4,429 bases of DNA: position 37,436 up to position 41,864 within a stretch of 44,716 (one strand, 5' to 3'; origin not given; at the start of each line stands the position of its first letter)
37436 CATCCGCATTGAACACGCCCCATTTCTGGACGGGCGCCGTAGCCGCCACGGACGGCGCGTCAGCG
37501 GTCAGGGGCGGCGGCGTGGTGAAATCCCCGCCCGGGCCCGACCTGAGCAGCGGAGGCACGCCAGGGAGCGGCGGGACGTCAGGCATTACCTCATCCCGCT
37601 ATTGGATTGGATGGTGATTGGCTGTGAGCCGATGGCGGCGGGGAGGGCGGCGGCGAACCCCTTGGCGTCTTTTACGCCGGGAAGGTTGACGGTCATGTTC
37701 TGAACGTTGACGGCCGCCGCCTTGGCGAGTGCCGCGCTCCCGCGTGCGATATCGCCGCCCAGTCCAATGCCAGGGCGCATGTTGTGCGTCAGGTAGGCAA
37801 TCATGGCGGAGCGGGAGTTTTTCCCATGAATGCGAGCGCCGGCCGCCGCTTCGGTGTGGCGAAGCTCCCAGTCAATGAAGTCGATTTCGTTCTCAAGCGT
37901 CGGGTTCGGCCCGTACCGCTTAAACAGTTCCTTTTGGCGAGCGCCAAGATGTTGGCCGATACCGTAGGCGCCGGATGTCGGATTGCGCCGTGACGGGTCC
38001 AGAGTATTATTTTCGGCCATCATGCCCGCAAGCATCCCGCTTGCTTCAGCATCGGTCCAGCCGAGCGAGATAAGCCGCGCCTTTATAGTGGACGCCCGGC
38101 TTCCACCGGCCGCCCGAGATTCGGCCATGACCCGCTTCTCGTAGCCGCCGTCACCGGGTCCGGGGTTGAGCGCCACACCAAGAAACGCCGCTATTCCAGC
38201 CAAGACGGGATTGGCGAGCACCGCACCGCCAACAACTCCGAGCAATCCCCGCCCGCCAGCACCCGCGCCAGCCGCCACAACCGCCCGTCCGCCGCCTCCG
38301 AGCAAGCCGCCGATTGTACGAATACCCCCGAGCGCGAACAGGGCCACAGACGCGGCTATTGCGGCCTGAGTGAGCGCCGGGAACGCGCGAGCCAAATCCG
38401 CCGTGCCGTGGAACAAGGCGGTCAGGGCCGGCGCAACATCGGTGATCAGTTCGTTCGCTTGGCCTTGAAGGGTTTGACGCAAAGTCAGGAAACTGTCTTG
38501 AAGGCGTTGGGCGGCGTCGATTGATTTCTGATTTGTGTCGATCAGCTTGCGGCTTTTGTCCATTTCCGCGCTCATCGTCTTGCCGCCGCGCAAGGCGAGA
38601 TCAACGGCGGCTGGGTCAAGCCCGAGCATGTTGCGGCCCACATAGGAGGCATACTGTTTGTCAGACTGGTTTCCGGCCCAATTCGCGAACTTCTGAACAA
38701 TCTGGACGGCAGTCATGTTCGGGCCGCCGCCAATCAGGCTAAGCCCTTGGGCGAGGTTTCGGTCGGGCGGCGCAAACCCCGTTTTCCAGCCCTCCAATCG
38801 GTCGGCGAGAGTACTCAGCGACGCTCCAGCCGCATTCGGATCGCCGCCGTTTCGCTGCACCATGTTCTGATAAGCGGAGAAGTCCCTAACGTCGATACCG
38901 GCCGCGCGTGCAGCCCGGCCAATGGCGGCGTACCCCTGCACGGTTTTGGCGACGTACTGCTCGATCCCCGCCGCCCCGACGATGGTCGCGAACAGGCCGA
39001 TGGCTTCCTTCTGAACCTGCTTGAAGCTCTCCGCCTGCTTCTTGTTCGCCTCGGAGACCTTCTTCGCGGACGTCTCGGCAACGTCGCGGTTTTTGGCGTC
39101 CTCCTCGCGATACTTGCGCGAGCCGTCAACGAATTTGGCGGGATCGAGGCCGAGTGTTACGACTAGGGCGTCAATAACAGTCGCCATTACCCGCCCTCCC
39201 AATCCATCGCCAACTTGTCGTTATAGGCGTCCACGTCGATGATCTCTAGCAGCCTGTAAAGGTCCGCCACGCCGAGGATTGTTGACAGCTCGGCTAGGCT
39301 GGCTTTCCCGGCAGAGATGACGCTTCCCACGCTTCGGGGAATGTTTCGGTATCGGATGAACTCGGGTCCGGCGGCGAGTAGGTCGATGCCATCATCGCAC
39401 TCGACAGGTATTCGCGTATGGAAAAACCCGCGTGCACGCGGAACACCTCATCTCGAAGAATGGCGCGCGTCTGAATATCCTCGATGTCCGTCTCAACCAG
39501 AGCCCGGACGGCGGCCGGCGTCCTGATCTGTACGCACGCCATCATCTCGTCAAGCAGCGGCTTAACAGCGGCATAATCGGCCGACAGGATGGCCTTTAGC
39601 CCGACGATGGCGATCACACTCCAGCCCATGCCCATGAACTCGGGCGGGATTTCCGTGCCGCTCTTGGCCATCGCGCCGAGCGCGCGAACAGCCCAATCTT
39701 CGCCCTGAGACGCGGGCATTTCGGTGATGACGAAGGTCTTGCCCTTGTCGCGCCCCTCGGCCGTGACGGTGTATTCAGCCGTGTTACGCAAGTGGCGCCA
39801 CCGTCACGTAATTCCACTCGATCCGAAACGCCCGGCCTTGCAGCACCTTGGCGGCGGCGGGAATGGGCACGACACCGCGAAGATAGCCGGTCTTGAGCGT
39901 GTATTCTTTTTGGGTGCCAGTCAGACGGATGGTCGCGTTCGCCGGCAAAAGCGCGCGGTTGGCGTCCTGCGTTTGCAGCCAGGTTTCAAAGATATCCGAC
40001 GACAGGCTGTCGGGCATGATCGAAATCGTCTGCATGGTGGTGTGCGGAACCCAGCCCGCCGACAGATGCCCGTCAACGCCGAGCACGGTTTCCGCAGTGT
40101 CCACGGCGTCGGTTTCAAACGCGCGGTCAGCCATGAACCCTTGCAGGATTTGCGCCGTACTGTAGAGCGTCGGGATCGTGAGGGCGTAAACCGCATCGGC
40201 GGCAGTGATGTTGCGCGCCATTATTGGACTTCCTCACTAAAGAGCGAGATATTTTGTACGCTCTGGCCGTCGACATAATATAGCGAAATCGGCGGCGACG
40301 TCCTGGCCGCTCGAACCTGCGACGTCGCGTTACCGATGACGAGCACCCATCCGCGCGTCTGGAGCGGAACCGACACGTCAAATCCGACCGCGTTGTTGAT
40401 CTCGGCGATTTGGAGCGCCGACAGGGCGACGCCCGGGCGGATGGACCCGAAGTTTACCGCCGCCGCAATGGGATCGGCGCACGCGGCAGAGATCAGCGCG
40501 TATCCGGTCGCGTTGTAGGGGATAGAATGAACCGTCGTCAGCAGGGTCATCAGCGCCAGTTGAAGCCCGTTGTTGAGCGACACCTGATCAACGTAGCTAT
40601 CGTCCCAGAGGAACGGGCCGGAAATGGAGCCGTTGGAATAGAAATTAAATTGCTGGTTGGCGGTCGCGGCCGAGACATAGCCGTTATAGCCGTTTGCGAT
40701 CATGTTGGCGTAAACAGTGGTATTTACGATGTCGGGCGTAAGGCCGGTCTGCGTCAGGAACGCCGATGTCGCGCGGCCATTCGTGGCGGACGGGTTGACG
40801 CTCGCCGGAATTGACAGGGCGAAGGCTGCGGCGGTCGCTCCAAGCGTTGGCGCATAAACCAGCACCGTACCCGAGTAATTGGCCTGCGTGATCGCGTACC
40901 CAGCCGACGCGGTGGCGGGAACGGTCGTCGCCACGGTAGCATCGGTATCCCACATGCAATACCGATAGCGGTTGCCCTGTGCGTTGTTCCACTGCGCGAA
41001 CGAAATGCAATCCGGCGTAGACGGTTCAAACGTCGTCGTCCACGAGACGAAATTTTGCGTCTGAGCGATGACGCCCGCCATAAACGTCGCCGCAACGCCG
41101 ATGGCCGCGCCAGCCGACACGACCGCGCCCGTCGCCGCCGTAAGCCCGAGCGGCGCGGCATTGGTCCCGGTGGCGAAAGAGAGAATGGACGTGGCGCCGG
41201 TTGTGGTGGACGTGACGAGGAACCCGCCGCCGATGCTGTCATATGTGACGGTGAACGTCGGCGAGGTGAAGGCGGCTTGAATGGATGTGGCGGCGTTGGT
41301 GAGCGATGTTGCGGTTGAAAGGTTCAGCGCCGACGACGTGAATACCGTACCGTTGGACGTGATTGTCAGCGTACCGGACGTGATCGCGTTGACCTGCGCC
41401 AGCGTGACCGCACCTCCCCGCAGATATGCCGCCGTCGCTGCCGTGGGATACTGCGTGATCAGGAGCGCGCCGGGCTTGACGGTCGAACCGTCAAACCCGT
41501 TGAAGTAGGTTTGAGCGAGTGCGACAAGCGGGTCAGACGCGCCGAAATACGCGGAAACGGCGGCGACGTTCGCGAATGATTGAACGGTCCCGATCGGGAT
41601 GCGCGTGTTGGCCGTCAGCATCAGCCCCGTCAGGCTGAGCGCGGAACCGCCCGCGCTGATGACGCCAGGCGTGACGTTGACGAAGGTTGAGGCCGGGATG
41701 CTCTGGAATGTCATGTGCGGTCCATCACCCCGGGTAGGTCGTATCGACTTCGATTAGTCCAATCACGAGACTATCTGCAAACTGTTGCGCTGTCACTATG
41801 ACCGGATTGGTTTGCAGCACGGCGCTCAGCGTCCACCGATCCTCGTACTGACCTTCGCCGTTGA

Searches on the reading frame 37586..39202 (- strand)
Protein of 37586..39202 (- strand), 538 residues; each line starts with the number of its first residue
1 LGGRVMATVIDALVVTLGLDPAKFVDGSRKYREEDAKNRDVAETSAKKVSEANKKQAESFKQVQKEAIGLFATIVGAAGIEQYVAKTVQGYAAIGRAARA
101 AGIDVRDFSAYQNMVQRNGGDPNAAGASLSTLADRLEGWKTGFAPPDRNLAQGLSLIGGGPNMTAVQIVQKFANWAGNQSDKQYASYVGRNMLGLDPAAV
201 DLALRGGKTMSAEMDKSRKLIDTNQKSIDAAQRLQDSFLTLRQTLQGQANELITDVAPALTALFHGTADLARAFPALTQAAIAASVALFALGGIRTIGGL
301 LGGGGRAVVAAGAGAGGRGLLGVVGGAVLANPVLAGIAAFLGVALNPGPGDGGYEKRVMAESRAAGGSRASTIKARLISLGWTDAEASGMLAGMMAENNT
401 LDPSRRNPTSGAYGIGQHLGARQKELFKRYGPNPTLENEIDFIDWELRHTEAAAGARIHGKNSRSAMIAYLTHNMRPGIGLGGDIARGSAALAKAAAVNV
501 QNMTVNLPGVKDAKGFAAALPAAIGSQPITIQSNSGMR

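Call 41: search_protein_families(library=phrogs, proteins=[window:37586-39202:-], max_evalue=0.001)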
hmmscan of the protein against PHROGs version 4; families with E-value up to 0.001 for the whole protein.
window:37586-39202:- (538 aa): 10 families
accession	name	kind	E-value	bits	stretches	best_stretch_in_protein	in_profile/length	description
phrog_9570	-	tail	9.1e-37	128.3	2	6-274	3-287/689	tail length tape measure protein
phrog_2013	-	tail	1.9e-23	84.1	1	6-276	1-274/657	lytic tail protein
phrog_2276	-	tail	8.5e-20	72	2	5-137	21-150/673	tail length tape measure protein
phrog_3824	-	unknown function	3.1e-10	40.6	1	6-274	2-263/750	-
phrog_10574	-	tail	1.1e-06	28.7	1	13-110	6-95/640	tail length tape measure protein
phrog_12278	-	tail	2.8e-06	27.8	1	54-332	24-313/448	tail fiber protein/ lysozyme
phrog_794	-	tail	3.4e-05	23.7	1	214-452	461-642/763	tail length tape measure protein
phrog_17230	-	tail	0.00014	21.6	1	197-339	167-304/580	tail fiber protein/ lysozyme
phrog_8949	-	unknown function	0.00033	21.2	1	367-427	333-392/557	-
phrog_9388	-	unknown function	0.00053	19.8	0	54-276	22-243/615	-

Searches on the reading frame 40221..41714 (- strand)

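Call 41: search_protein_families(library=phrogs, proteins=[window:40221-41714:-], max_evalue=0.001)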
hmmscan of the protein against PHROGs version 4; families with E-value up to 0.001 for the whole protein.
window:40221-41714:- (497 aa): 1 family
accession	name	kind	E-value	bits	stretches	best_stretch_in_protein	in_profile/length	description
phrog_205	-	tail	4.9e-76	257.4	1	1-490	8-427/455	tail sheath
